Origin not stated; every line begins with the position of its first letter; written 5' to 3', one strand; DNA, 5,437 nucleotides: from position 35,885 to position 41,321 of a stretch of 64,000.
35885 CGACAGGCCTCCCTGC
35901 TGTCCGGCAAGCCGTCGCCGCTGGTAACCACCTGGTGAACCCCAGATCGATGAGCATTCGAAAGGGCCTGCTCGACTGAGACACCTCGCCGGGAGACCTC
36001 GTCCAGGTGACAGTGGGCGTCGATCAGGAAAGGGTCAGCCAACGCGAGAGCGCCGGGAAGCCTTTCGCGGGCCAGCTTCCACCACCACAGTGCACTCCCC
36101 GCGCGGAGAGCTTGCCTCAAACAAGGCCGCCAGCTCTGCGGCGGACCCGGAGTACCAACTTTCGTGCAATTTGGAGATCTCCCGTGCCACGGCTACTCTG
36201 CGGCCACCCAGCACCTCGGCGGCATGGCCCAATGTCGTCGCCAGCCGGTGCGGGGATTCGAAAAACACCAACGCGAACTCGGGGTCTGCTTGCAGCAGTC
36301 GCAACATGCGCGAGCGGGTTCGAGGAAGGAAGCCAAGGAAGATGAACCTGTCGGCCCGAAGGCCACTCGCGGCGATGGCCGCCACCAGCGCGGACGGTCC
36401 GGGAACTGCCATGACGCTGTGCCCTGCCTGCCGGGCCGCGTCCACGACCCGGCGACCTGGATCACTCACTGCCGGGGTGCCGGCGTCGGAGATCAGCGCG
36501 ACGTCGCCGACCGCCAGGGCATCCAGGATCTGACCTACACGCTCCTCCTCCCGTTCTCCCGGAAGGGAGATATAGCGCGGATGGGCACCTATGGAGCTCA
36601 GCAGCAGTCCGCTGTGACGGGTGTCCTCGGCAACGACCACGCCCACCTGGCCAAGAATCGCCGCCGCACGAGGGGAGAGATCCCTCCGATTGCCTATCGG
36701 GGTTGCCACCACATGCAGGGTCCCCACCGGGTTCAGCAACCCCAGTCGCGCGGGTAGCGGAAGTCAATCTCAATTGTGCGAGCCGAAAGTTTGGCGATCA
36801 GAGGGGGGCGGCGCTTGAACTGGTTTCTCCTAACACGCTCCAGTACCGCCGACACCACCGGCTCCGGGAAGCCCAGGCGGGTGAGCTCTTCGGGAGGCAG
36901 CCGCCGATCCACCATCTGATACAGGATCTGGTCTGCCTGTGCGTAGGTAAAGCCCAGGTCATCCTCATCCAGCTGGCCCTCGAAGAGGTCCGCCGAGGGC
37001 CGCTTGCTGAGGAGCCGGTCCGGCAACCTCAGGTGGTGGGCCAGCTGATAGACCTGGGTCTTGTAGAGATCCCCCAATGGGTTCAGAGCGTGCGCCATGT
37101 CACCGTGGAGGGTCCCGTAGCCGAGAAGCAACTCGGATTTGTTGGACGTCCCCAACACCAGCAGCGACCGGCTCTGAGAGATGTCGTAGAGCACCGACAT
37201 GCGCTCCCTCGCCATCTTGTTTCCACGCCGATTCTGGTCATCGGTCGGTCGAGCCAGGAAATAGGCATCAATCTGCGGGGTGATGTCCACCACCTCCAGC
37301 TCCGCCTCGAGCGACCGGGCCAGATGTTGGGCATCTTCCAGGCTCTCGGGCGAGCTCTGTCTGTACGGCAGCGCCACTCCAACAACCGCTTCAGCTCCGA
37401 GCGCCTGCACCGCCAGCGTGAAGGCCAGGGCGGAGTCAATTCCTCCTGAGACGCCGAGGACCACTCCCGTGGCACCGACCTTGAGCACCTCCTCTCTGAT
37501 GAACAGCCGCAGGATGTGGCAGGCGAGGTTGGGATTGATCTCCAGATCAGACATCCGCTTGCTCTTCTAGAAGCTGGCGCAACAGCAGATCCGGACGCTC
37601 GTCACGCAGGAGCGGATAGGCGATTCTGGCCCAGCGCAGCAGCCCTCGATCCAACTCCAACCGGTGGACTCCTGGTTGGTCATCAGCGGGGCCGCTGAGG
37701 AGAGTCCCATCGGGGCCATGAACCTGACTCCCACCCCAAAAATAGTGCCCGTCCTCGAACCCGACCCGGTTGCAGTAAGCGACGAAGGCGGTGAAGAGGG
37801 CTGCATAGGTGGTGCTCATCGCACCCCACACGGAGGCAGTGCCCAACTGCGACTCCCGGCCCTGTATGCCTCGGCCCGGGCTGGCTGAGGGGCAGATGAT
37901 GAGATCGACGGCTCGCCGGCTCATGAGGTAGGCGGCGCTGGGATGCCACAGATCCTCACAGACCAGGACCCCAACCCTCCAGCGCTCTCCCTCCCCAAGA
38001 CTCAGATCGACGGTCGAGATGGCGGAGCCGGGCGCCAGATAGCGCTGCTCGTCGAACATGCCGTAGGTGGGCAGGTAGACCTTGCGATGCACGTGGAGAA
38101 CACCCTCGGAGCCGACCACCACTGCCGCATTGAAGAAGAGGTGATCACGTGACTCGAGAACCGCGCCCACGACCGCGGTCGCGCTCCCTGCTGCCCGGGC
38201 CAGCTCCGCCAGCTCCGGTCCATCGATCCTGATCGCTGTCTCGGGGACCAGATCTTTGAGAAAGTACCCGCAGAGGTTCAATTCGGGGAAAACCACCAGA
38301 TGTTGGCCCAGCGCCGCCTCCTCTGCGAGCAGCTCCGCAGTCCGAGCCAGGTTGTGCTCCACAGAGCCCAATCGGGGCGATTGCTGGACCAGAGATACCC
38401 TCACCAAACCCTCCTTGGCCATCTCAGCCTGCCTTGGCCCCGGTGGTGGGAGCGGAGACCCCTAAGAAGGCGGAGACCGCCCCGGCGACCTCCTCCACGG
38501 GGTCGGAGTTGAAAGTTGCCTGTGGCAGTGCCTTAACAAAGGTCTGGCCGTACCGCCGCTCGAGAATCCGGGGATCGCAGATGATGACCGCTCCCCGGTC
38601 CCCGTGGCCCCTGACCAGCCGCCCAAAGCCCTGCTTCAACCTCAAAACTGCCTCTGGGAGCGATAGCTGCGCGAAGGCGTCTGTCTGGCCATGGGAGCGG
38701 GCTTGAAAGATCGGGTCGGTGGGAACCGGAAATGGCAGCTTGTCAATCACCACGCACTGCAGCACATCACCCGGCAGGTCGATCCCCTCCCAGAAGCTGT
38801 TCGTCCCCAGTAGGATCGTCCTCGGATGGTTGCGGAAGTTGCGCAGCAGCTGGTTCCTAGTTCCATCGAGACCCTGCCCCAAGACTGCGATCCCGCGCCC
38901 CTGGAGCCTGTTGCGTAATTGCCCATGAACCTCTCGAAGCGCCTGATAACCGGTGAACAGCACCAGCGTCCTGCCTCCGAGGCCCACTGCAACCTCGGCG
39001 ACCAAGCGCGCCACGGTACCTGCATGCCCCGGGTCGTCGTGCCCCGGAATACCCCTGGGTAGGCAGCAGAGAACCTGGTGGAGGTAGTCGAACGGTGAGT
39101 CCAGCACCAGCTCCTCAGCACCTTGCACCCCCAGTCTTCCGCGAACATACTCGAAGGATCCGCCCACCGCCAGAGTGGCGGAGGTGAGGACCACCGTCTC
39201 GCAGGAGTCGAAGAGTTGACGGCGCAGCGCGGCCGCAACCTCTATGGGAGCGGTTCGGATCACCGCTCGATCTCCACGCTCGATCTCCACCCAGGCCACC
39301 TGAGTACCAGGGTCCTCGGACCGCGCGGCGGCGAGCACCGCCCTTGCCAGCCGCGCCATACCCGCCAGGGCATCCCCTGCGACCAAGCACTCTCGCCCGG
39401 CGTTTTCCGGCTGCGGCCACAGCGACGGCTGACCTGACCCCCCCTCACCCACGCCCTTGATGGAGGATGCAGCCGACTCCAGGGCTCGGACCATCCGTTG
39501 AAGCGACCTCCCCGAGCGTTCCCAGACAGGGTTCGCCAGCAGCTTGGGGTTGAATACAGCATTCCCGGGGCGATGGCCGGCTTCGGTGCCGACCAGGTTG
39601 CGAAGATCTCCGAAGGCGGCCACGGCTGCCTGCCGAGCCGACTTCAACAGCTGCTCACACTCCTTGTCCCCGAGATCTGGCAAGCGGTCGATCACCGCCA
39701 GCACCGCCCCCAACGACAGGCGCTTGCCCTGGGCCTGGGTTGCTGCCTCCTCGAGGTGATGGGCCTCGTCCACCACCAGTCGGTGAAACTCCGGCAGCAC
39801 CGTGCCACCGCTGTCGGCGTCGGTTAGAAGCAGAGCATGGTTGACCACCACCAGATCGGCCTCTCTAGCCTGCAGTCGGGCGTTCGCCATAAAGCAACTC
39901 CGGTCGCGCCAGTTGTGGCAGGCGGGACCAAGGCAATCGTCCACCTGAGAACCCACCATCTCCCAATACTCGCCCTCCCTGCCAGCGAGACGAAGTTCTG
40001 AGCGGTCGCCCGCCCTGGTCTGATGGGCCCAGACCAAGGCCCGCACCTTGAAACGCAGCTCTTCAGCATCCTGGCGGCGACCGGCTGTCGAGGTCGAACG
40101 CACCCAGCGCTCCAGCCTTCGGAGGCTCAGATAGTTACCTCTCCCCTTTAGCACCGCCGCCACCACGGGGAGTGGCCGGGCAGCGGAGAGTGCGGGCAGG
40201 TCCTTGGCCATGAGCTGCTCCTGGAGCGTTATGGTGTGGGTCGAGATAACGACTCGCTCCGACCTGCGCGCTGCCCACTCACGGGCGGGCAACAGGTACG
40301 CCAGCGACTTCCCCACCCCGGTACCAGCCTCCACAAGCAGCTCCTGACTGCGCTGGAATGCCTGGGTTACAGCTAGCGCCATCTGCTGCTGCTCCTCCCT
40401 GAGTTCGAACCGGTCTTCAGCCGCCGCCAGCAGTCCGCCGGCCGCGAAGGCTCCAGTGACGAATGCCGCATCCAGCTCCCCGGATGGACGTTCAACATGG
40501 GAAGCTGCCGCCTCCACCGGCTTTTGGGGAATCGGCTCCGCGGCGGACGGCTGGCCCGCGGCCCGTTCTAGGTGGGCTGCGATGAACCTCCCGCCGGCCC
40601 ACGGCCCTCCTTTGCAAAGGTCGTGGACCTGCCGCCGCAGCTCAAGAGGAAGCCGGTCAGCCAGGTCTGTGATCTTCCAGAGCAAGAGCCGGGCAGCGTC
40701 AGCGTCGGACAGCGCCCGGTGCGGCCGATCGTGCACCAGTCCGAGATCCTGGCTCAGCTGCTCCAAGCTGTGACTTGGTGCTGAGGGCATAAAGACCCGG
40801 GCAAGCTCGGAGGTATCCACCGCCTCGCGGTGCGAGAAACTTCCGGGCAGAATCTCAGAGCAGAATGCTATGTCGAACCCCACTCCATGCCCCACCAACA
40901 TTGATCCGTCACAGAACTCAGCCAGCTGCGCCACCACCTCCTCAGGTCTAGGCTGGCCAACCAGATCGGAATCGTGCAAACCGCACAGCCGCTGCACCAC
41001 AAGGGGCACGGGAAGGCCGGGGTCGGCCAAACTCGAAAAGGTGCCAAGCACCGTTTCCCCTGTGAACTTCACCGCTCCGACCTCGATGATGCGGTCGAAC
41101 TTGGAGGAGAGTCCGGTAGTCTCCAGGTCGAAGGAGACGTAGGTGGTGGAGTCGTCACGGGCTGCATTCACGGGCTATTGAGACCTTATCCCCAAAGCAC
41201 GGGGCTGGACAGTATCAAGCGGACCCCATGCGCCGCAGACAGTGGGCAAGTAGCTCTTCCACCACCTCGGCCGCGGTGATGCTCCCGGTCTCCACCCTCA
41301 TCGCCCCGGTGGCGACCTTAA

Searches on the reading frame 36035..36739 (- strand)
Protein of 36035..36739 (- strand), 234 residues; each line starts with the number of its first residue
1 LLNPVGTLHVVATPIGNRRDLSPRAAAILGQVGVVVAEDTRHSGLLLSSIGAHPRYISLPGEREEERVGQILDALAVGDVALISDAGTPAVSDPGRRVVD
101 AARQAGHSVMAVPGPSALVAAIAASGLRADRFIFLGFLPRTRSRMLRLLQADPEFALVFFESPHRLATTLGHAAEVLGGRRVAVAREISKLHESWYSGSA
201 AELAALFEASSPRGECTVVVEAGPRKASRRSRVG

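Call 59: search_protein_families(library=pfam, proteins=[window:36035-36739:-], max_evalue=0.00001)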
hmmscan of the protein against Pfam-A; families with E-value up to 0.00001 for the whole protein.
window:36035-36739:- (234 aa): 1 family
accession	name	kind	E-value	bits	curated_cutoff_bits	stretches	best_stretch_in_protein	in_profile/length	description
PF00590.25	TP_methylase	-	7.7e-24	85.3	27.8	1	7-204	1-212/212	Tetrapyrrole (Corrin/Porphyrin) Methylases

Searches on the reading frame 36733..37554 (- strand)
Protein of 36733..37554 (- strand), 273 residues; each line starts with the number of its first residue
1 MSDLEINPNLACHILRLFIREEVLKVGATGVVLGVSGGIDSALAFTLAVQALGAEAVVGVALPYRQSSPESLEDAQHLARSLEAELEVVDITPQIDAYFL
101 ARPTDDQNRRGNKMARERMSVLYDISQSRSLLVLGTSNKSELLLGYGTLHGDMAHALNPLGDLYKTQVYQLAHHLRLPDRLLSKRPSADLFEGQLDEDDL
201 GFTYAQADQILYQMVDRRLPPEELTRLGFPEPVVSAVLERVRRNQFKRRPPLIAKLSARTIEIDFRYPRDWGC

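Call 59: search_protein_families(library=pfam, proteins=[window:36733-37554:-], max_evalue=0.00001)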
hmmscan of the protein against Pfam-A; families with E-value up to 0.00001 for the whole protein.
window:36733-37554:- (273 aa): 1 family
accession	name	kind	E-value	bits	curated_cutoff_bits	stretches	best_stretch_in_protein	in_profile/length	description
PF02540.23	NAD_synthase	-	1.6e-75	253.8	21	1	15-251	5-242/242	NAD synthase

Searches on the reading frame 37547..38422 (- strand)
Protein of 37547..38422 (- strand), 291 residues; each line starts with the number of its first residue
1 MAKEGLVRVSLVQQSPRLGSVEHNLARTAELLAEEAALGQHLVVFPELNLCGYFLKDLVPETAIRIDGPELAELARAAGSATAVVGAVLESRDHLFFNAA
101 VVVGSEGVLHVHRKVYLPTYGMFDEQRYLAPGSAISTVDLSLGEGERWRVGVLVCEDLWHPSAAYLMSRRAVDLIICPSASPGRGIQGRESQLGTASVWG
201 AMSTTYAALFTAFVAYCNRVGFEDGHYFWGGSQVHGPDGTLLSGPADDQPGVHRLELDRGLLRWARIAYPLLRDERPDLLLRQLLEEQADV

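Call 59: search_protein_families(library=pfam, proteins=[window:37547-38422:-], max_evalue=0.00001)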
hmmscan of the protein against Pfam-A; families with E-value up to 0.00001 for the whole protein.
window:37547-38422:- (291 aa): 1 family
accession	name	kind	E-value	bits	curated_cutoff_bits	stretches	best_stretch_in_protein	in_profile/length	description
PF00795.27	CN_hydrolase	-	2e-34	119.5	23.2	1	8-263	1-252/256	Carbon-nitrogen hydrolase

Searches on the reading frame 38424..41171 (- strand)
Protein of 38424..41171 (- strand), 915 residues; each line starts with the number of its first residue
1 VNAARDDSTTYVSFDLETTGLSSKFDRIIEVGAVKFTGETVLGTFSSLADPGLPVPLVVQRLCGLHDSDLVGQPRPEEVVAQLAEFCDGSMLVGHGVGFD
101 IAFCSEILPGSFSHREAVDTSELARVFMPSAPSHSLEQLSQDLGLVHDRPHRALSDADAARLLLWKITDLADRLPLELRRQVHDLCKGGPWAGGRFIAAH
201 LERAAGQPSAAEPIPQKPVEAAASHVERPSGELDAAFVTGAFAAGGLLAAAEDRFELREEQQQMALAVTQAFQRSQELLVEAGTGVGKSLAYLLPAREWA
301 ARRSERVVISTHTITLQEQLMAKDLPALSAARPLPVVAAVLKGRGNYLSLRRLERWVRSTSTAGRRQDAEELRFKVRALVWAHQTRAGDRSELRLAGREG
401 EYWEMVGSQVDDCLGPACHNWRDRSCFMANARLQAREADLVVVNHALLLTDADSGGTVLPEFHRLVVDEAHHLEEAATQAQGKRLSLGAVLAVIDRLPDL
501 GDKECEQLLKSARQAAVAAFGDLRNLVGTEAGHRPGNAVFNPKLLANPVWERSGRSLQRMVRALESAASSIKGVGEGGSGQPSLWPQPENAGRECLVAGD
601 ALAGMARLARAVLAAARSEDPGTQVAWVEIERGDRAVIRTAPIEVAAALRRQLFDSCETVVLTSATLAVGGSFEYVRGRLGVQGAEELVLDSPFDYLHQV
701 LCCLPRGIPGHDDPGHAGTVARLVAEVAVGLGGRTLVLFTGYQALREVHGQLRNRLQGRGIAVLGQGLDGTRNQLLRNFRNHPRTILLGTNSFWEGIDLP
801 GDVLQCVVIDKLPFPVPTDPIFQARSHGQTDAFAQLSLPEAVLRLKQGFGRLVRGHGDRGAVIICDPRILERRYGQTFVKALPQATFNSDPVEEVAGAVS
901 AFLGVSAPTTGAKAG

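Call 59: search_protein_families(library=pfam, proteins=[window:38424-41171:-], max_evalue=0.00001)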
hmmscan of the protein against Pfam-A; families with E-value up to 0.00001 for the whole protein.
window:38424-41171:- (915 aa): 4 families
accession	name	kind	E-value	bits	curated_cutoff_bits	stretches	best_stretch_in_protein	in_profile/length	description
PF13307.12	Helicase_C_2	-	8.5e-41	140.2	25.3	1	732-884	9-169/170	Helicase C-terminal domain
PF00929.31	RNase_T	-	2.5e-21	77.4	24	1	12-160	1-160/164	Exonuclease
PF00270.35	DEAD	-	7.2e-09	36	26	0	267-322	9-63/167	DEAD/DEAH box helicase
PF04851.21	ResIII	-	1.1e-06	29.2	22.5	0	255-322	2-71/164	Type III restriction enzyme, res subunit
